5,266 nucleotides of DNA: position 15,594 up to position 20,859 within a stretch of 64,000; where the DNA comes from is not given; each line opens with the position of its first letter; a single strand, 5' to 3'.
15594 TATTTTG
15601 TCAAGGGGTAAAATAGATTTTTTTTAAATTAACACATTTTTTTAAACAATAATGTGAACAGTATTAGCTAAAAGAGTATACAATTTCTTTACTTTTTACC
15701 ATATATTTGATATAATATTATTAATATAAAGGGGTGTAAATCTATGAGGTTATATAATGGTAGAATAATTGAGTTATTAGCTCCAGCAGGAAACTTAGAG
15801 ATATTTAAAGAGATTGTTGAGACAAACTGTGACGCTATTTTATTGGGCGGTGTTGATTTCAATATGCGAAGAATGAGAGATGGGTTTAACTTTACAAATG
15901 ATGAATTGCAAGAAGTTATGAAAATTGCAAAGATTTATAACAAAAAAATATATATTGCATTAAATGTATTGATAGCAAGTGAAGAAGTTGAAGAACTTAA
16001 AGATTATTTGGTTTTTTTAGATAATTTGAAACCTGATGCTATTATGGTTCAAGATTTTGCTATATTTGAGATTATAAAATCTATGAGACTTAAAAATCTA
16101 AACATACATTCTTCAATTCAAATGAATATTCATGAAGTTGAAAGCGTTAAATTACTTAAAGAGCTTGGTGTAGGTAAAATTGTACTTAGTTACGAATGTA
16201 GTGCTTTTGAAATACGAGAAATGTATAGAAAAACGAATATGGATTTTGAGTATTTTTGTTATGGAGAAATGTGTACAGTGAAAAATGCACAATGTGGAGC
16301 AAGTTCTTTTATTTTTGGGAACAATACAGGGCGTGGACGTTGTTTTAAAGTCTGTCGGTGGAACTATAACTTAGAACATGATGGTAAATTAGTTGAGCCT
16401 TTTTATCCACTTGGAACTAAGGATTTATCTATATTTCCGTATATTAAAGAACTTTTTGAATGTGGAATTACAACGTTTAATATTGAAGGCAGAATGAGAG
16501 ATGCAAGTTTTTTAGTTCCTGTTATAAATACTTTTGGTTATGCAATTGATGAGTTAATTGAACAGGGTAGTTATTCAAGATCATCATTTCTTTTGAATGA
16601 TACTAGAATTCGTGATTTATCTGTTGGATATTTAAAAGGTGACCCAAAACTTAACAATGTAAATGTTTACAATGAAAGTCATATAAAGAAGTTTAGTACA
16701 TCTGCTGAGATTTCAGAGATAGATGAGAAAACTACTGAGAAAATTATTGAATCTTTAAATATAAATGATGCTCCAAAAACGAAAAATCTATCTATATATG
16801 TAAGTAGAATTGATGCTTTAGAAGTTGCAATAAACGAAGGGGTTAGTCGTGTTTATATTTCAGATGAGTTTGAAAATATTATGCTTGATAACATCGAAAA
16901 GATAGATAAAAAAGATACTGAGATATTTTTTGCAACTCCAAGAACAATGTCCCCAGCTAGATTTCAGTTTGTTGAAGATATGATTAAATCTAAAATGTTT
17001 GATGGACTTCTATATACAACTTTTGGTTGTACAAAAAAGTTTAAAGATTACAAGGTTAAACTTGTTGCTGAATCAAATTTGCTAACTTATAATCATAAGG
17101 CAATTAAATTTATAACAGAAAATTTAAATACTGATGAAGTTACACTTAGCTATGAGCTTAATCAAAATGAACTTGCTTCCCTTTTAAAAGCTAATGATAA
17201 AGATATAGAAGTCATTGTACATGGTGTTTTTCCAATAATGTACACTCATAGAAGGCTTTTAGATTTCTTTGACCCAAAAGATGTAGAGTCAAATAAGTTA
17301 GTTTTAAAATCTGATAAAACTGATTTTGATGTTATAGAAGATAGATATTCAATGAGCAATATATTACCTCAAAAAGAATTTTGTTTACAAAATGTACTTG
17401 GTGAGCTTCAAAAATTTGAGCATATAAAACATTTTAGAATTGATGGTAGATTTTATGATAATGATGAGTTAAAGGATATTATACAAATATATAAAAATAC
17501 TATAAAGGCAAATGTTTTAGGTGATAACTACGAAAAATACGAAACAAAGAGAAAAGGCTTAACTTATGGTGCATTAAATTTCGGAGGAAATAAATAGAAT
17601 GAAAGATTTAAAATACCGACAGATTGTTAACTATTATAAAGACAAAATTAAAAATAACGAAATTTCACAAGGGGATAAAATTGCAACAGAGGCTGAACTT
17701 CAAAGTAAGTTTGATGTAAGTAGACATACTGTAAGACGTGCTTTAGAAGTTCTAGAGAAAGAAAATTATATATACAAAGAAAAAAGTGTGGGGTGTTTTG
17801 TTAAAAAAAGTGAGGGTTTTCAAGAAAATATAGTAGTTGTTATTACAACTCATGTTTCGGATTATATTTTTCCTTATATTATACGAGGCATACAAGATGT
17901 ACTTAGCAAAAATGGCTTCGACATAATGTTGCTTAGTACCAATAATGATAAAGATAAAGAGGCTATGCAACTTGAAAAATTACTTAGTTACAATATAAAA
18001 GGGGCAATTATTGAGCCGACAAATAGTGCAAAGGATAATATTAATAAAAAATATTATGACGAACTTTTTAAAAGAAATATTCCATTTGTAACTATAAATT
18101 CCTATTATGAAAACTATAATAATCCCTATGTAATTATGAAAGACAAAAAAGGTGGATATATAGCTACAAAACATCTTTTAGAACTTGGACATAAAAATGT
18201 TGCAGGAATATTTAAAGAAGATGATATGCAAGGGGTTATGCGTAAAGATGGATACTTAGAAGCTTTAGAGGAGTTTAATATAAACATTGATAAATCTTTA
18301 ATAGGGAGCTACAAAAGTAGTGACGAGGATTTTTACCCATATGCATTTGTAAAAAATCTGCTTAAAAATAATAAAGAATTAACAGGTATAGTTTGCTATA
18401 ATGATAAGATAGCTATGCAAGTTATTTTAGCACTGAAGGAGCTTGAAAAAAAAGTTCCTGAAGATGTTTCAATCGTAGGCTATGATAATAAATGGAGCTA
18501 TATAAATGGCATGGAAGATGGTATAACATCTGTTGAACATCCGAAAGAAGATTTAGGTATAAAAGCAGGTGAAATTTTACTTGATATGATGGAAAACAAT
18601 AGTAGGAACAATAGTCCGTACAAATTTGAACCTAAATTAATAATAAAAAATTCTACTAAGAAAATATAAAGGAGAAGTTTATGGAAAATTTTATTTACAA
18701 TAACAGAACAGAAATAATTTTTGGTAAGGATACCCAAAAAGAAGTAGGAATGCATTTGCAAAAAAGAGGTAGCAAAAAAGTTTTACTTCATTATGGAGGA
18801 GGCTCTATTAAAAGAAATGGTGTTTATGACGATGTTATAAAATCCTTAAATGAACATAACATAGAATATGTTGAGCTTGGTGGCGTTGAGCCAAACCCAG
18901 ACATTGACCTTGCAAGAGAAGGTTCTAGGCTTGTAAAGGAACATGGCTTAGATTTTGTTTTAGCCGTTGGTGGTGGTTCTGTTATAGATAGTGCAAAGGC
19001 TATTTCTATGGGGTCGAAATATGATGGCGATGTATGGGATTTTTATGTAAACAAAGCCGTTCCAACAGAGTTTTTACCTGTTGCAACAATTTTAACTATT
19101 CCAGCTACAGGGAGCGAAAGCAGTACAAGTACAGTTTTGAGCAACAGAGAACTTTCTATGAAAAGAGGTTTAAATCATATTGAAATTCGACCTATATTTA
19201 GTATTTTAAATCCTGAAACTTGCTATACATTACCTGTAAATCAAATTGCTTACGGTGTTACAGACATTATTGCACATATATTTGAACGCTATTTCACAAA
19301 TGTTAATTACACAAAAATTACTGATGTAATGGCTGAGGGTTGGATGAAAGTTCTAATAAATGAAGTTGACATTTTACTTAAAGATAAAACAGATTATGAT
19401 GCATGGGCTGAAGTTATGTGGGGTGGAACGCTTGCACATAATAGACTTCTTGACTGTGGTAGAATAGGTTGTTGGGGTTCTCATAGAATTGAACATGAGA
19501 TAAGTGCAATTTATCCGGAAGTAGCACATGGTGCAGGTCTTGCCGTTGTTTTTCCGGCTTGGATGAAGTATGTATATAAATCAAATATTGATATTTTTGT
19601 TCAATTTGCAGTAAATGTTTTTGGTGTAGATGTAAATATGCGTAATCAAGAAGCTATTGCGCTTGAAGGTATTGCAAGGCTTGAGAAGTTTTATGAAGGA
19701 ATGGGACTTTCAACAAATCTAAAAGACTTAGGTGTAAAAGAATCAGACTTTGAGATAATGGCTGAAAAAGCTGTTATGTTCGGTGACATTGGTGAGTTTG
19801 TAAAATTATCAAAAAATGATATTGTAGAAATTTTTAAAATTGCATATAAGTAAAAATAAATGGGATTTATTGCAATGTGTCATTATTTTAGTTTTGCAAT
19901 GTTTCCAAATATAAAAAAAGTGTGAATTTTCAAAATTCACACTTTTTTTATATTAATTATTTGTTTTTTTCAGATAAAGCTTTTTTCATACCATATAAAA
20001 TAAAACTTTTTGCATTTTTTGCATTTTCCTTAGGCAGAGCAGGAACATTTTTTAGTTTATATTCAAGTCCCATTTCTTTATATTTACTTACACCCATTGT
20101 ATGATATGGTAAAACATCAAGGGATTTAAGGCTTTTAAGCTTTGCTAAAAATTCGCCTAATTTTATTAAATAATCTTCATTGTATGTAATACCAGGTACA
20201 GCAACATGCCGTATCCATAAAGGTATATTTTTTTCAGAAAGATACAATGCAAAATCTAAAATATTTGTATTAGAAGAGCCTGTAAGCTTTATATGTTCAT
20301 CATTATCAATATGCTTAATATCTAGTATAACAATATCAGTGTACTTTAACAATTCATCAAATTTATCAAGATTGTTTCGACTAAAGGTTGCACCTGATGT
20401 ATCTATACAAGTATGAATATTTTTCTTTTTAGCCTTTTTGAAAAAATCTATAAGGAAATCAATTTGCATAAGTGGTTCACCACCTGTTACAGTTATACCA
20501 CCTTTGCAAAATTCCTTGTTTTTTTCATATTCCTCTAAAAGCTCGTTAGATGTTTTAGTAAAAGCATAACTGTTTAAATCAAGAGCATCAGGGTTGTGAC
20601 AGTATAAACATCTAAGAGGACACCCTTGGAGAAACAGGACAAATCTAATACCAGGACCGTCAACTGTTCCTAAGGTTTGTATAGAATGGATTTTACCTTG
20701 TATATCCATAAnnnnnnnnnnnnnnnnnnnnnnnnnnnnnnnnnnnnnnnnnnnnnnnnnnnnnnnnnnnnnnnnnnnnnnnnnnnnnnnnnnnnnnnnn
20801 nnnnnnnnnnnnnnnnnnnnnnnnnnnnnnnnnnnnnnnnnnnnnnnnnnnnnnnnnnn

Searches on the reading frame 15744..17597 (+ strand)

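Call 48: search_protein_families(library=pfam, proteins=[window:15744-17597:+], max_evalue=0.00001)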
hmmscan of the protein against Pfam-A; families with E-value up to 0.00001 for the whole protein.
window:15744-17597:+ (617 aa): 1 family
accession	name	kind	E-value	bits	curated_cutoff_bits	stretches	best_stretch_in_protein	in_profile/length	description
PF01136.24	Peptidase_U32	-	6.3e-65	219.1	22.4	2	83-301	2-231/233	Peptidase family U32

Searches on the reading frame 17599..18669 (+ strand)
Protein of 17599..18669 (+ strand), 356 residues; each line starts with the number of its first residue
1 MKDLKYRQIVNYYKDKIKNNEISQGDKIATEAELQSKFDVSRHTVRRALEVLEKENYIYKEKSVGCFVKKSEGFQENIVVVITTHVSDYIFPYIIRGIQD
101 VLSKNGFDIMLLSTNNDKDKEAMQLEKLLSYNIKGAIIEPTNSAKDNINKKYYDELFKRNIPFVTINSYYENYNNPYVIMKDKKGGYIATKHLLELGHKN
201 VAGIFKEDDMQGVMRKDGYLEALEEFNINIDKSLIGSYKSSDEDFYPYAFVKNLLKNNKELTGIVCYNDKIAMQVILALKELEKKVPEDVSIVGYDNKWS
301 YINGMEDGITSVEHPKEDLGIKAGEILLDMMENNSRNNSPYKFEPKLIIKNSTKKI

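Call 48: search_protein_families(library=pfam, proteins=[window:17599-18669:+], max_evalue=0.00001)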
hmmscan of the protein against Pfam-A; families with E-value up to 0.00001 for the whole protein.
window:17599-18669:+ (356 aa): 4 families
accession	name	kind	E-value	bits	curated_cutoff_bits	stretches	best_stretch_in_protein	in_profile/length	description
PF13377.12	Peripla_BP_3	-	1.5e-25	90.7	26.5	1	191-353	2-167/167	Periplasmic binding protein-like domain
PF00532.27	Peripla_BP_1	-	6.1e-20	72.3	22.2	1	87-331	12-261/281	Periplasmic binding proteins and sugar binding domain of LacI family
PF13407.12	Peripla_BP_4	-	6.8e-15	55.8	35.1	1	80-309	2-230/258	Periplasmic binding protein domain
PF00392.27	GntR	-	2.4e-12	46.8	27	1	6-68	2-64/64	Bacterial regulatory proteins, gntR family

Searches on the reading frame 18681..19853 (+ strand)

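Call 48: search_protein_families(library=pfam, proteins=[window:18681-19853:+], max_evalue=0.00001)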
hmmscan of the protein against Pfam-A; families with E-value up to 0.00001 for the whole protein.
window:18681-19853:+ (390 aa): 3 families
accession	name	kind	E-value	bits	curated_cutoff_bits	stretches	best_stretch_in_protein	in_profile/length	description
PF00465.25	Fe-ADH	-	9.9e-43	146.1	31.3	1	10-178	2-168/168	Iron-containing alcohol dehydrogenase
PF25137.1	ADH_Fe_C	-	3e-34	118.9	27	1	190-389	2-194/194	Fe-containing alcohol dehydrogenase family, C-terminal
PF13685.12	Fe-ADH_2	-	3.3e-09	37.3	28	1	14-110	2-95/149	Iron-containing alcohol dehydrogenase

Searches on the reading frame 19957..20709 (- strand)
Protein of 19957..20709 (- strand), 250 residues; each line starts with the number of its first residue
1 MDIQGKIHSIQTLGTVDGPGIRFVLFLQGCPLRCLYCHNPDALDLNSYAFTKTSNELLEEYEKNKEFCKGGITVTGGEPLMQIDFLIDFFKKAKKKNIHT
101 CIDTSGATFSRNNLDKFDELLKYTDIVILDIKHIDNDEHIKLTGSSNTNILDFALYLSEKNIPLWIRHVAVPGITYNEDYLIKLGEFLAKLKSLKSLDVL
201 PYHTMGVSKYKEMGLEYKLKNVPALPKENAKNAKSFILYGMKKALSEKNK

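Call 48: search_protein_families(library=pfam, proteins=[window:19957-20709:-], max_evalue=0.00001)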
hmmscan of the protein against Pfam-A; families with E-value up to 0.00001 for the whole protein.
window:19957-20709:- (250 aa): 2 families
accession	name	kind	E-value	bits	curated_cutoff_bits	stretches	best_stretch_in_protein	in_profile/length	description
PF04055.27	Radical_SAM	-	1.3e-23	84.4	29.5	1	26-179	3-160/166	Radical SAM superfamily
PF13353.11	Fer4_12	-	4.4e-23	82.5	22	1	16-150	1-136/137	4Fe-4S single cluster domain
